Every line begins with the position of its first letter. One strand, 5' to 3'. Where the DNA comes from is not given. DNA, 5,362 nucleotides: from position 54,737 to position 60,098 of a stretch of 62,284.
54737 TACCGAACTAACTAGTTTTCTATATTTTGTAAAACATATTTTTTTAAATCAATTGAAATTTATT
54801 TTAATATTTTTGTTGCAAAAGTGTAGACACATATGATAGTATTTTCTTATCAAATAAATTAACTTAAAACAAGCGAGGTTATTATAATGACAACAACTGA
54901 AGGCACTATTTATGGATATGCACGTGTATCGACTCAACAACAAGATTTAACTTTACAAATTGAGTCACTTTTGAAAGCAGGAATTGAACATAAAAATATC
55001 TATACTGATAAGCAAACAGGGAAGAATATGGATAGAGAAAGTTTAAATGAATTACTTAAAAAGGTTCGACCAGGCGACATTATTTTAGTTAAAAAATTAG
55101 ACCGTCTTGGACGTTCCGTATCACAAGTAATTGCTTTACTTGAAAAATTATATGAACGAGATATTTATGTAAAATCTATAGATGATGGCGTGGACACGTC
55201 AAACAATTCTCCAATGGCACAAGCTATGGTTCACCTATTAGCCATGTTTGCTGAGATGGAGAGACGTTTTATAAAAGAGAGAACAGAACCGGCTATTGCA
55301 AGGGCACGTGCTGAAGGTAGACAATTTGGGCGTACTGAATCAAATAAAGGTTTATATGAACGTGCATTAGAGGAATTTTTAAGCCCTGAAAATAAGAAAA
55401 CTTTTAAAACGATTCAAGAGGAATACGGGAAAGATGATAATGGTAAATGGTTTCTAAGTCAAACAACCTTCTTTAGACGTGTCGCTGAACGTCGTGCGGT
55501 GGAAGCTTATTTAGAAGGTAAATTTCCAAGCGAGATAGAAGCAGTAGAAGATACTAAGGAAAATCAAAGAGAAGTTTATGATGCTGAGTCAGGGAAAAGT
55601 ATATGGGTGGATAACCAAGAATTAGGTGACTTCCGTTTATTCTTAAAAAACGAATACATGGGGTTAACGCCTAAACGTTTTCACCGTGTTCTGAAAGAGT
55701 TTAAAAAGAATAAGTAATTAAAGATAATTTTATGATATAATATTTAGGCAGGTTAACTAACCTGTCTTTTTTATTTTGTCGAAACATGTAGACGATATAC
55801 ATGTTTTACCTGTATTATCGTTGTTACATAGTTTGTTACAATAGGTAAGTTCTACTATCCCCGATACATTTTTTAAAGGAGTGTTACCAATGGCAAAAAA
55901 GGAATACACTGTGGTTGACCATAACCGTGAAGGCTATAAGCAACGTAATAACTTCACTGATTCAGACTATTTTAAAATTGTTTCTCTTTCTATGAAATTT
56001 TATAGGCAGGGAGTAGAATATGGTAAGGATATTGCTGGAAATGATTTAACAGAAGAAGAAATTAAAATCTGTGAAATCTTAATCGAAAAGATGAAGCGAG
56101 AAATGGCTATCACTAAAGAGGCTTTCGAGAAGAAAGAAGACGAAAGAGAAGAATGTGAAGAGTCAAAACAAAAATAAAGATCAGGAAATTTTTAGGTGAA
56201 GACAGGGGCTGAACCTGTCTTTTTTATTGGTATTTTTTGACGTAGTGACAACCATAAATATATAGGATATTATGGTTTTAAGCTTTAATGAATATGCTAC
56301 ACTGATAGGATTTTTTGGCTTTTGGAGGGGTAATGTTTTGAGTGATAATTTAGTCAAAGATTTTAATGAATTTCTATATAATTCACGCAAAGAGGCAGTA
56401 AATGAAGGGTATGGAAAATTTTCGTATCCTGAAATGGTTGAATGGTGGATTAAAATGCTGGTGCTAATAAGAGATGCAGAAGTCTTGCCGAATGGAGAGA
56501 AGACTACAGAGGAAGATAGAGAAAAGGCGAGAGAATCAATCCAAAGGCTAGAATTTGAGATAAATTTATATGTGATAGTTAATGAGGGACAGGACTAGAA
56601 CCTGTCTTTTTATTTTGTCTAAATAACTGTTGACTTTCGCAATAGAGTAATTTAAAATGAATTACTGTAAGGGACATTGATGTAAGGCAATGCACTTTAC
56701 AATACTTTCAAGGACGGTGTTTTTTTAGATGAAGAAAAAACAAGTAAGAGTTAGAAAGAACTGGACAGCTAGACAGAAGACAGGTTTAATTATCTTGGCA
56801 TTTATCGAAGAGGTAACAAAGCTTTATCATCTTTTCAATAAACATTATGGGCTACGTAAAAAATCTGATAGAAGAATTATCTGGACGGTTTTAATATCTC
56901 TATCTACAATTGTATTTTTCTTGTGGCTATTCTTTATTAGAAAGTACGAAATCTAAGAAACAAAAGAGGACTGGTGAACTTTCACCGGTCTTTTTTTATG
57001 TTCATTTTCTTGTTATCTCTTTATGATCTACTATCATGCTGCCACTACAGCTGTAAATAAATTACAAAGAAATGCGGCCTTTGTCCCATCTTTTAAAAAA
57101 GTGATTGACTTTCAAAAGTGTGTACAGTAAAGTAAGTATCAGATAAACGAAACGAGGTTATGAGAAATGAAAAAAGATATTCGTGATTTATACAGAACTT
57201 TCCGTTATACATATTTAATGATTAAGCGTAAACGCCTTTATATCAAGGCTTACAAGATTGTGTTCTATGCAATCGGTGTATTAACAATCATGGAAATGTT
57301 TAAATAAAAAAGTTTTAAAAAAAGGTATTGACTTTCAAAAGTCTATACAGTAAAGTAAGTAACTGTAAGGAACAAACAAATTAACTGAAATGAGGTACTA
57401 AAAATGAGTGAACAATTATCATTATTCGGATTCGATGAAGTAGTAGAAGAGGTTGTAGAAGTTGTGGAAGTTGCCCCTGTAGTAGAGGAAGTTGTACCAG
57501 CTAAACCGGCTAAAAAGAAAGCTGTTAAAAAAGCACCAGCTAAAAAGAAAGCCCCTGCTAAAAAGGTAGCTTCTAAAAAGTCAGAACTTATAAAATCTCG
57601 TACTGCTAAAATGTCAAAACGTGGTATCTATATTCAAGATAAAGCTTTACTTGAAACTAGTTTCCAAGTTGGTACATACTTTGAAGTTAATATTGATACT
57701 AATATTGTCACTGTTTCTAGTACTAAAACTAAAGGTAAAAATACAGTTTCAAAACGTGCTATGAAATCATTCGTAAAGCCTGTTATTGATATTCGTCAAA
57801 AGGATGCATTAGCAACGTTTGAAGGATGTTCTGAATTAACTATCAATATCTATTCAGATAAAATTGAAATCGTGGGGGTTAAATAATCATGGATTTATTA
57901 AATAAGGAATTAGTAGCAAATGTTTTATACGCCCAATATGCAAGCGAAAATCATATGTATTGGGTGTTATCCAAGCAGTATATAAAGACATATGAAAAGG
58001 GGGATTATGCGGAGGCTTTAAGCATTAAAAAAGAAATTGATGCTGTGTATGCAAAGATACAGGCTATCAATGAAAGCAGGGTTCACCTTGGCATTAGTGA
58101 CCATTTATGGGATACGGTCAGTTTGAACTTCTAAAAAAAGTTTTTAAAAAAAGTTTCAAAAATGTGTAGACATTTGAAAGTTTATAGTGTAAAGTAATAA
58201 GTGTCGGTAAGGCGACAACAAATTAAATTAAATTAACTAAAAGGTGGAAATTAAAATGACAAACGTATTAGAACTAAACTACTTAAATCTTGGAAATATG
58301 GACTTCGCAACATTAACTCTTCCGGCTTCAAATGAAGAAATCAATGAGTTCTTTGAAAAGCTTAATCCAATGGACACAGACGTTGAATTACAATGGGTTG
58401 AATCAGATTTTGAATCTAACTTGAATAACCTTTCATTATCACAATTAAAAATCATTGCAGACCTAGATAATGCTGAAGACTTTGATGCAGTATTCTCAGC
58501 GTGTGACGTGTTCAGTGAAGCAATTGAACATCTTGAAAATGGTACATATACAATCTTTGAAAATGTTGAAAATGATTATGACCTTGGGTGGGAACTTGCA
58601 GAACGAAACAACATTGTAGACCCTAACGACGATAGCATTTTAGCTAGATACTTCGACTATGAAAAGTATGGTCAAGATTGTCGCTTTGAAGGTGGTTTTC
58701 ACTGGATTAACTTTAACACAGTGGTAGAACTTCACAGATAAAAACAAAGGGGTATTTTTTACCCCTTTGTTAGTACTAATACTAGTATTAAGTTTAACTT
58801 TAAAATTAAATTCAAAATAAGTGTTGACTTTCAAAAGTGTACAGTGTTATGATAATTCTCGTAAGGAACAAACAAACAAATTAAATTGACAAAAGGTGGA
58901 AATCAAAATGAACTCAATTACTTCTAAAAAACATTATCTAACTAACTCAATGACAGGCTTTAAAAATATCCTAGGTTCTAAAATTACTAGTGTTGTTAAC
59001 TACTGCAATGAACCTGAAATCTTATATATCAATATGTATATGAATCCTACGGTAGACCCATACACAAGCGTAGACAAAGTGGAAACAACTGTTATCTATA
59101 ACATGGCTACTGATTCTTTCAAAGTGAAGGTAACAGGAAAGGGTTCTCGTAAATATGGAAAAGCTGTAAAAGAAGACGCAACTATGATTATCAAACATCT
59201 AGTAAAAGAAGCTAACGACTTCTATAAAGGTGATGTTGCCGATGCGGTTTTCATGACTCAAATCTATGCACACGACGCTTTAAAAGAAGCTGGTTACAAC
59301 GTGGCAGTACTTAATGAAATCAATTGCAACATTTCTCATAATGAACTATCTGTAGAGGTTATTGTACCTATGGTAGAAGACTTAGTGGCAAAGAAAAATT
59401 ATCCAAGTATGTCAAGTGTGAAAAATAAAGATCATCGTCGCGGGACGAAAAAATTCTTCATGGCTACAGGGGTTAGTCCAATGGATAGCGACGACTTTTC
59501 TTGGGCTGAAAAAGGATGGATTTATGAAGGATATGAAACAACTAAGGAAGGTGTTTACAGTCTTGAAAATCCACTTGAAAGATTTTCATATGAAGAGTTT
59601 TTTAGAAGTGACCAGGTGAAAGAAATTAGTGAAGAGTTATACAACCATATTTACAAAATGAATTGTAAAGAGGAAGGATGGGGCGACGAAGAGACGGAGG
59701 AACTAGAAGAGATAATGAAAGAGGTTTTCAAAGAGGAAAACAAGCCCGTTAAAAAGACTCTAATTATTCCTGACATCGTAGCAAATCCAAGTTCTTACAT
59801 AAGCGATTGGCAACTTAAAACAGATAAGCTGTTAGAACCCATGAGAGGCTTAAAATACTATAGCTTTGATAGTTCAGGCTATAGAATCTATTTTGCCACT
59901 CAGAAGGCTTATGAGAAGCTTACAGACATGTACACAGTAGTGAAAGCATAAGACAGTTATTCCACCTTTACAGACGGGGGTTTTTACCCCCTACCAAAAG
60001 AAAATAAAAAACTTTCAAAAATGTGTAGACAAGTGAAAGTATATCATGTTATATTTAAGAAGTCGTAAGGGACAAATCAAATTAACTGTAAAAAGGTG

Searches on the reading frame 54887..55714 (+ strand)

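Call 12: search_protein_families(library=phrogs, proteins=[window:54887-55714:+], max_evalue=0.001)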
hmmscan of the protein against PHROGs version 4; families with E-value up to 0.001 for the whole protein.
window:54887-55714:+ (276 aa): 4 families
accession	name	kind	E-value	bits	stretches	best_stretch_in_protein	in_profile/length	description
phrog_125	-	DNA, RNA and nucleotide metabolism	3.7e-52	178.4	1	5-189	19-190/254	DNA invertase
phrog_95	-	integration and excision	6e-27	95.5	1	8-148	90-241/651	integrase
phrog_6620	-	integration and excision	1.3e-10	42.1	1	7-123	57-177/201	transposase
phrog_8275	-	DNA, RNA and nucleotide metabolism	7e-07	30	1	9-58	3-50/51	DNA invertase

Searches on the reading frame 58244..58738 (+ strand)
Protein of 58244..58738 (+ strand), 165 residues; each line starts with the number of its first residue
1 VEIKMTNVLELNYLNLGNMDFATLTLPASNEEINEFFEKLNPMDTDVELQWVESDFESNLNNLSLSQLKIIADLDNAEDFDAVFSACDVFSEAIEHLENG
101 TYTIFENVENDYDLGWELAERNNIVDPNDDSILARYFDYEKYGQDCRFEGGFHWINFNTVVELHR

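Call 12: search_protein_families(library=phrogs, proteins=[window:58244-58738:+], max_evalue=0.001)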
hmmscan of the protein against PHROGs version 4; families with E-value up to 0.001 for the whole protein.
window:58244-58738:+ (165 aa): 1 family
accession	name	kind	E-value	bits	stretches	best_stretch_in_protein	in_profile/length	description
phrog_2059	-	moron, auxiliary metabolic gene and host takeover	1.9e-05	26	1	62-155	84-169/181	anti-restriction protein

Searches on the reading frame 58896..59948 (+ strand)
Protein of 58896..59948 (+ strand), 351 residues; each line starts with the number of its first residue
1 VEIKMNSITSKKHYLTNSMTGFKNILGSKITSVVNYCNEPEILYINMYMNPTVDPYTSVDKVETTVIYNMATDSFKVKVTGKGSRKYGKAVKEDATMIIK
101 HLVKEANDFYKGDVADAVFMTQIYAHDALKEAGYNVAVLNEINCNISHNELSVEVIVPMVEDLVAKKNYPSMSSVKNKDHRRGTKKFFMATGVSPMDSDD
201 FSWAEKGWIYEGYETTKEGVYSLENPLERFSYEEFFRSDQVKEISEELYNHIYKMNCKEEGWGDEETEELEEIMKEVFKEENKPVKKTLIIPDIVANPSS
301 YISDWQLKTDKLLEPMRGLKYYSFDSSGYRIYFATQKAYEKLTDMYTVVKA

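Call 12: search_protein_families(library=phrogs, proteins=[window:58896-59948:+], max_evalue=0.001)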
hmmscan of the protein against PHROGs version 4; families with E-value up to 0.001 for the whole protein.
window:58896-59948:+ (351 aa): 1 family
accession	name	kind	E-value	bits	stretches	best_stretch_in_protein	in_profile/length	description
phrog_35420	-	unknown function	1.8e-11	45.3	1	207-281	14-91/93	-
